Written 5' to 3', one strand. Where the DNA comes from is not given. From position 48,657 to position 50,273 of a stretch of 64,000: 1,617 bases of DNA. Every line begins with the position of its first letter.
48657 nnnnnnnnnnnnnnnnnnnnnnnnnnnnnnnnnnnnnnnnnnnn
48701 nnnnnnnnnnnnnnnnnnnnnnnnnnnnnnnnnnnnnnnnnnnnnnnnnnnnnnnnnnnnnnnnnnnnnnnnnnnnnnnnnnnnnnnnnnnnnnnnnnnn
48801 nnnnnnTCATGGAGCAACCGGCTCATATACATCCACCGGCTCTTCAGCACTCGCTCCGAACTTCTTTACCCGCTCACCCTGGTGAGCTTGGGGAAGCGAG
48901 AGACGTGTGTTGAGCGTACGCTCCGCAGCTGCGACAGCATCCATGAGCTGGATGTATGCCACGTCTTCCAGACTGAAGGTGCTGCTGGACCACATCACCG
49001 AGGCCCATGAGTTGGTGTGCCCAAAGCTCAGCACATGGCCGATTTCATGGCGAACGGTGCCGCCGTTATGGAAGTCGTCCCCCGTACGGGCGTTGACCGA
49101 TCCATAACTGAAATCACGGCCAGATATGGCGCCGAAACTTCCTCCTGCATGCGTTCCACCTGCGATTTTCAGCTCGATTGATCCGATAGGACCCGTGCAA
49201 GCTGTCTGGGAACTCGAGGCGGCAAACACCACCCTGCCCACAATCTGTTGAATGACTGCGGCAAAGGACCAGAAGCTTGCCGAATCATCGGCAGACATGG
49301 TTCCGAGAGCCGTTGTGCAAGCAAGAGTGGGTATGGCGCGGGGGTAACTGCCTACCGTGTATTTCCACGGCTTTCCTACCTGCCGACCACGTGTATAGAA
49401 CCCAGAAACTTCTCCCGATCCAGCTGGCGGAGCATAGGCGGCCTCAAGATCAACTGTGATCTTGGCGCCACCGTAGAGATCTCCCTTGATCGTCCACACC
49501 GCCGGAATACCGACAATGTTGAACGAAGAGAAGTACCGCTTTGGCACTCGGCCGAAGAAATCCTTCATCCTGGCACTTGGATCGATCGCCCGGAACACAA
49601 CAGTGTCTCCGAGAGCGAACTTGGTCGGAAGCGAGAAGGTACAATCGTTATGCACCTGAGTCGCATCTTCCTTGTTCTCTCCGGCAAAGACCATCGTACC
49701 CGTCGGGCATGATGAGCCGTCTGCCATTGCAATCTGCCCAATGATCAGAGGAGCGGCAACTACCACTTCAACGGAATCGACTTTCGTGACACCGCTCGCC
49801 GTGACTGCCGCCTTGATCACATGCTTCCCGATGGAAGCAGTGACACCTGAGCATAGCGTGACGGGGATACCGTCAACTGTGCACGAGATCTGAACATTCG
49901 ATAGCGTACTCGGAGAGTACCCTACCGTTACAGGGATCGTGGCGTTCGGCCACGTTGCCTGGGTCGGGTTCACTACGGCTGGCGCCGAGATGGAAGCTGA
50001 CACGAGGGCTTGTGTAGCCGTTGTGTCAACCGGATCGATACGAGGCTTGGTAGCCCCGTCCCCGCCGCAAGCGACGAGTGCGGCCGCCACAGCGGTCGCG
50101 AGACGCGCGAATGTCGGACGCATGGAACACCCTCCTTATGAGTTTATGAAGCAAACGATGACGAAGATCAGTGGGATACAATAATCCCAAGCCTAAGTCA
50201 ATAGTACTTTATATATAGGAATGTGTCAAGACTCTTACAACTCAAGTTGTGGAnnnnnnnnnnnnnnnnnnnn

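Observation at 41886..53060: Type IV pilus locus with three divergent pilin-like genes, a metzincin lipoprotein and a 773-aa S/T-rich surface protein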

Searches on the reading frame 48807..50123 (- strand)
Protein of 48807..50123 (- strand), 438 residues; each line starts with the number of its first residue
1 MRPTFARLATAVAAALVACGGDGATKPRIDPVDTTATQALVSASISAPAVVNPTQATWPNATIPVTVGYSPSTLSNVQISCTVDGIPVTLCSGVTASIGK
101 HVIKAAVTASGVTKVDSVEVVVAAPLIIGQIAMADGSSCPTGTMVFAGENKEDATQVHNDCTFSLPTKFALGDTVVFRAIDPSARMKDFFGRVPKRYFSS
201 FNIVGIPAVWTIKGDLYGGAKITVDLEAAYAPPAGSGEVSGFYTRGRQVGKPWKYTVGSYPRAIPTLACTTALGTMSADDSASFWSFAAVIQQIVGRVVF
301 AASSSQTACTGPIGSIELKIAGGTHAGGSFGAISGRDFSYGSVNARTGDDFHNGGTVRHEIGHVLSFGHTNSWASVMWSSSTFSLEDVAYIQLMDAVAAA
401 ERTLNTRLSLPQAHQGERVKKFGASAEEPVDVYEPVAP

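Call 4: search_protein_families(library=pfam, proteins=[window:48807-50123:-], max_evalue=0.01)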
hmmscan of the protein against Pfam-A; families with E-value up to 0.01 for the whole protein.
window:48807-50123:- (438 aa): 0 families

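Call 5: search_protein_families(library=ncbifam, proteins=[window:48807-50123:-], max_evalue=0.01)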
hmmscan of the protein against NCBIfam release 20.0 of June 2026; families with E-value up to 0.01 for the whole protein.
window:48807-50123:- (438 aa): 0 families

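Call 21: find_homologous_proteins(query=window:48807-50123:-)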
Query window:48807-50123:- (438 aa): 16 proteins with E <= 0.001 among 8000 candidates.
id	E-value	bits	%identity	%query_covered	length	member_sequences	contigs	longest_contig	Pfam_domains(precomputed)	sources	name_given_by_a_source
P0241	5.9e-287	969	100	100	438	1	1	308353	-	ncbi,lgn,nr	ncbi:MAG: hypothetical protein JWN89_545 [Parcubacteria group bacterium]|nr:hypothetical protein [Pa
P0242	1.5e-67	247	45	78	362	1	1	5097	-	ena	-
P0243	3.5e-65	239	43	75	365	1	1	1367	-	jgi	jgi:hypothetical protein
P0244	8.5e-65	237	36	100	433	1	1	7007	-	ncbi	ncbi:MAG: hypothetical protein V4465_01760 [Patescibacteria group bacterium]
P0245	1.0e-61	227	43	73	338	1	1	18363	-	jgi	jgi:hypothetical protein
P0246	2.6e-61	226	43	73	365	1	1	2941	-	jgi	jgi:hypothetical protein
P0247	4.2e-61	225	41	78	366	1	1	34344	-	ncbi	ncbi:MAG: hypothetical protein ABI601_08280 [bacterium]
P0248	6.0e-61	225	40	79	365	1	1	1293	-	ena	-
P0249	2.7e-60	223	42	72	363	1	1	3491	-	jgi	jgi:hypothetical protein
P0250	3.6e-60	222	42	71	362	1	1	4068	-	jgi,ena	-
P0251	3.9e-60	222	41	76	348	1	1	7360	-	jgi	jgi:hypothetical protein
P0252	7.3e-60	221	44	72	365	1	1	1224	-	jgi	jgi:hypothetical protein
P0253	2.1e-59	220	41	72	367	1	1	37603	-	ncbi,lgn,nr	ncbi:MAG TPA: hypothetical protein VGP25_09445 [Gemmatimonadaceae bacterium]|nr:hypothetical protein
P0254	4.8e-59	218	41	77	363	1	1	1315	-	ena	-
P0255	5.5e-59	218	42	73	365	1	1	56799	-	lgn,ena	-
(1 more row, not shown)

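Call 22: find_encoding_contigs(protein=P0244, flank=7000, max_places=2)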
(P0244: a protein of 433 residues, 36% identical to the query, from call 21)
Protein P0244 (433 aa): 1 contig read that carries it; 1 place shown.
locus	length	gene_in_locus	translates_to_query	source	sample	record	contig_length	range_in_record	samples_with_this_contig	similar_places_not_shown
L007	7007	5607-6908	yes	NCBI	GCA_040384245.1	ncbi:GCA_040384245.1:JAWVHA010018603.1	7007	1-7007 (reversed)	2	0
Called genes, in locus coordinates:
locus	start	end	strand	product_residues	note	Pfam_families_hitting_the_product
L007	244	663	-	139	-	PF02021:UPF0102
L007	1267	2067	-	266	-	PF03372:Exo_endo_phos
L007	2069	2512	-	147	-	-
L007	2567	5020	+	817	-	PF07705:CARDB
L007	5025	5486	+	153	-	PF27226:AF_1845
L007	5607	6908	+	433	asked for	-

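Call 23: find_encoding_contigs(protein=P0253, flank=6000, max_places=2)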
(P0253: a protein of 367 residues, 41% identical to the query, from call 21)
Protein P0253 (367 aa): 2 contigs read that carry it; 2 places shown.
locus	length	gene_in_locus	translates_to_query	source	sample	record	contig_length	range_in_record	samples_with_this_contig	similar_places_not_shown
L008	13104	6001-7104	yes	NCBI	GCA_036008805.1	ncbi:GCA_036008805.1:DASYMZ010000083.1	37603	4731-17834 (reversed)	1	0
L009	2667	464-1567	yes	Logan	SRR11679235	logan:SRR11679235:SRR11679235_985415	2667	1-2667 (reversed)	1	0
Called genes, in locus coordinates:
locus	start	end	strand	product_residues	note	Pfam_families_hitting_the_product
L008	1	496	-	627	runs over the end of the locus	PF13537:GATase_7 (weak), PF00733:Asn_synthase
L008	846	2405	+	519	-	-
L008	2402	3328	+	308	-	PF05050:Methyltransf_21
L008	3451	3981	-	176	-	PF12867:DinB_2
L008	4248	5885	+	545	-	PF00083:Sugar_tr, PF06609:TRI12, PF07690:MFS_1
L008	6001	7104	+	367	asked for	-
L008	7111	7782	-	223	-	-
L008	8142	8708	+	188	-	PF13474:SnoaL_3 (weak), PF14534:DUF4440, PF08332:CaMKII_AD (weak)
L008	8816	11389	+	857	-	PF06452:CBM9_1, PF19313:DUF5916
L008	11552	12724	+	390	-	PF01339:CheB_methylest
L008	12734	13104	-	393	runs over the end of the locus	PF14522:Cytochrome_C7 (faint), PF14537:Cytochrom_c3_2 (faint), PF09699:Paired_CXXCH_1 (faint)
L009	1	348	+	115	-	?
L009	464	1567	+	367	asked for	-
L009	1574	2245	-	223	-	-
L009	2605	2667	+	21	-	?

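Call 24: find_encoding_contigs(protein=P0255, flank=6000, max_places=2)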
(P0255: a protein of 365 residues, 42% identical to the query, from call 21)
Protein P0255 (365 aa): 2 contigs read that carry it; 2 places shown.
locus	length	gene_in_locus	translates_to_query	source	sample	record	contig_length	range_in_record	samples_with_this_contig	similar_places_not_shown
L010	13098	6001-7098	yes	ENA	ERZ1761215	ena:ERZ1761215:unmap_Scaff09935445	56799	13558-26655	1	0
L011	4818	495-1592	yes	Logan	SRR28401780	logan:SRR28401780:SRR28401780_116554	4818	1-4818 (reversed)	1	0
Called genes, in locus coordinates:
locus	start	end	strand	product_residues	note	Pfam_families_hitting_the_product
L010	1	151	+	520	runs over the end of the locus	-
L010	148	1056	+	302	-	PF05050:Methyltransf_21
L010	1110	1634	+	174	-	-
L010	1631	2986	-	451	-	PF01408:GFO_IDH_MocA, PF19051:GFO_IDH_MocA_C2, PF02894:GFO_IDH_MocA_C, PF22725:GFO_IDH_MocA_C3, PF19051:GFO_IDH_MocA_C2 (weak)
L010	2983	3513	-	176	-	PF12867:DinB_2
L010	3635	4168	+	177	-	-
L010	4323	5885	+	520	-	PF00083:Sugar_tr, PF06609:TRI12, PF07690:MFS_1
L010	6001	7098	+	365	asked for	-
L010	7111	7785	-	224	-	-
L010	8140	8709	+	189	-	PF13474:SnoaL_3 (weak), PF14534:DUF4440, PF08332:CaMKII_AD (weak)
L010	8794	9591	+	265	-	PF01339:CheB_methylest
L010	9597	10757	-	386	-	PF14522:Cytochrome_C7 (faint), PF14537:Cytochrom_c3_2 (faint), PF13435:Cytochrome_C554 (faint)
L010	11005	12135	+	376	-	PF13360:PQQ_2 (weak), PF25174:Beta-prop_THOC3 (faint)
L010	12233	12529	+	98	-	-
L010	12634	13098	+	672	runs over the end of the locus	PF02705:K_trans, PF22776:K_trans_C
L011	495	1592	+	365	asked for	-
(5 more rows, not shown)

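Call 38: search_solved_structures(query=A3, max_evalue=10, show_alignments=3)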
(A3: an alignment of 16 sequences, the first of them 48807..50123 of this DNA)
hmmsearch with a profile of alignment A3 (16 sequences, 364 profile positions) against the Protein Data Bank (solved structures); distinct sequences matched with E-value up to 10: 35.
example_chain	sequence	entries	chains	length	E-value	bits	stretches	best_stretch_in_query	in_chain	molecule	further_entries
2ddy_A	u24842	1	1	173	0.054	15.8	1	263-322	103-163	Matrilysin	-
2y6d_A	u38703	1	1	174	0.055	15.8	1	263-322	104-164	MATRILYSIN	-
1mmp_A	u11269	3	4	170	0.069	15.5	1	263-320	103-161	GELATINASE A | MATRILYSIN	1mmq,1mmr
2y6c_A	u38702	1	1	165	0.08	15.2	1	263-320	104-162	MATRILYSIN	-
4j4m_A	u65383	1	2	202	0.36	13.1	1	250-309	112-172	zinc-dependent metalloproteinase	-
1hv5_A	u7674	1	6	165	0.49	12.6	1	275-299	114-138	STROMELYSIN 3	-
7wxx_A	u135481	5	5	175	0.51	12.6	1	263-322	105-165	Matrilysin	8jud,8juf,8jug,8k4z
2k9c_A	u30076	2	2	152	0.58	12.4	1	277-301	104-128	Macrophage metalloelastase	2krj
5n5k_A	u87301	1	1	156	0.61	12.3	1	277-301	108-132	Macrophage metalloelastase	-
4gr8_A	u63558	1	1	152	0.62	12.3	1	277-301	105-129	Macrophage metalloelastase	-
3ehx_A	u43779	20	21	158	0.62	12.3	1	277-301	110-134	Macrophage metalloelastase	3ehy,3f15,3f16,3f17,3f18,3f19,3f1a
1utt_A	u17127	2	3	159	0.62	12.3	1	277-301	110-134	MACROPHAGE METALLOELASTASE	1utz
1rmz_A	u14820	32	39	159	0.63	12.3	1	277-301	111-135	Macrophage metalloelastase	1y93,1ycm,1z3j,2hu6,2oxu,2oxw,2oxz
1ros_A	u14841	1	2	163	0.64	12.3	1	277-301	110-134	Macrophage metalloelastase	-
2wo8_A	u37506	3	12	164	0.64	12.3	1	277-301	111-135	MACROPHAGE METALLOELASTASE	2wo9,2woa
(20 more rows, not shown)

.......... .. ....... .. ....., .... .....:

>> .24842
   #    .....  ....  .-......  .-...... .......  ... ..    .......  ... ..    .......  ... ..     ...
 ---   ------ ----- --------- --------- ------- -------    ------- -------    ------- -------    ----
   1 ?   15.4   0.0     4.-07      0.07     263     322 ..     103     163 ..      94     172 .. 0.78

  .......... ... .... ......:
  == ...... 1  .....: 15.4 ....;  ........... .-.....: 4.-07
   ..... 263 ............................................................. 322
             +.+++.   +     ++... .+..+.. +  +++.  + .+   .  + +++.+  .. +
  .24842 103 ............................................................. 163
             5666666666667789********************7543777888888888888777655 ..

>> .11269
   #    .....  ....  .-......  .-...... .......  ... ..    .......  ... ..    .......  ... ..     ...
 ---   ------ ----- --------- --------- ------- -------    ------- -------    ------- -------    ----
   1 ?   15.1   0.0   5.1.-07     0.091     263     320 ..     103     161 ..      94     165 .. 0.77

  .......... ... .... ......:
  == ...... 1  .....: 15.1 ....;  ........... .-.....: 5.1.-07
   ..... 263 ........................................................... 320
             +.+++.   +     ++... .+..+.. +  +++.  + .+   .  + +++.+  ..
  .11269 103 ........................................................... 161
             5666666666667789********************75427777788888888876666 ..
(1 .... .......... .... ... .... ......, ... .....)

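Call 52: search_protein_families(library=pfam, proteins=[L007:5025-5486:+, window:48807-50123:-, P0253], max_evalue=5)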
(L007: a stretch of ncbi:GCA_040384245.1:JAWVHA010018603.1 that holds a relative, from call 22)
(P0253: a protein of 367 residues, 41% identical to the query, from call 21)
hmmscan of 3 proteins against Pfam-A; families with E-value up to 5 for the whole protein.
L007:5025-5486:+ (153 aa): 3 families
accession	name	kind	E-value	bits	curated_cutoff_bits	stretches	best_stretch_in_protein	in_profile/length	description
PF18860.6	AbiJ_NTD3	-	0.015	15.2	32.5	1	85-128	96-139/167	AbiJ N-terminal domain 3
PF21305.2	type_II_gspD_N0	-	0.11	12.8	27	1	66-114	18-65/71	GspD-like, N0 domain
PF02706.20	Wzz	-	0.28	11.9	25.5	0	12-42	18-46/91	Chain length determinant protein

window:48807-50123:- (438 aa): 4 families
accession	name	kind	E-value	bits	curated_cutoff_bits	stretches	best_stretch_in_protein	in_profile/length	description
PF00413.30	Peptidase_M10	-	0.057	13.7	24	1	357-380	112-135/159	Matrixin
PF13583.11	Reprolysin_4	-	0.078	13.1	22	1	339-398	124-177/203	Metallo-peptidase family M12B Reprolysin-like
PF13582.12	Reprolysin_3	-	0.33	11.9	22.4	1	343-370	98-123/123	Metallo-peptidase family M12B Reprolysin-like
PF12044.14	Metallopep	-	0.46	9.4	27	1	355-378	316-337/427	Putative peptidase family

P0253 (367 aa): 2 families
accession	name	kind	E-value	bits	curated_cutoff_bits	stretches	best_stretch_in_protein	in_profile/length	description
PF00413.30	Peptidase_M10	-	0.0042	17.4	24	1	261-316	93-151/159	Matrixin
PF13688.12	Reprolysin_5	-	0.14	12.8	27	1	274-308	141-169/196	Metallo-peptidase family M12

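Call 65: find_related_loci(query=A3, collection=genome_contigs, flank=6000)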
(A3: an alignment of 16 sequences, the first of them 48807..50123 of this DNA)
Query A3 (438 aa) in genome_contigs; peptide patterns used: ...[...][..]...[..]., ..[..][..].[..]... (x = any residue, [..] = any of these).
600 stretches matched a pattern (row limit reached: there are more); 3 encode a relative of the query (tblastn E <= 1e-3); 3 distinct loci.
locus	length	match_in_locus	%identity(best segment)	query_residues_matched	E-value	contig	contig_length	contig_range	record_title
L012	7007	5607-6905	36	1-438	5e-68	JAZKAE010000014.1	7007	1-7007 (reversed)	MAG: Patescibacteria group bacterium isolate ADI_H3L2_1_122_18_3-bin007_1 ADIH3L21_B007_1_000000000014, whole genome sho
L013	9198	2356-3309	26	126-419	1e-15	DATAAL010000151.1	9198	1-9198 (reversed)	MAG TPA_asm: Longimicrobiaceae bacterium isolate SMAG_U6671 k141_1194993, whole genome shotgun sequence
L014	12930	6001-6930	28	127-417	5e-15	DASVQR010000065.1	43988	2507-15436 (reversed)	MAG TPA_asm: Longimicrobiaceae bacterium isolate SMAG_U3213 k141_484518, whole genome shotgun sequence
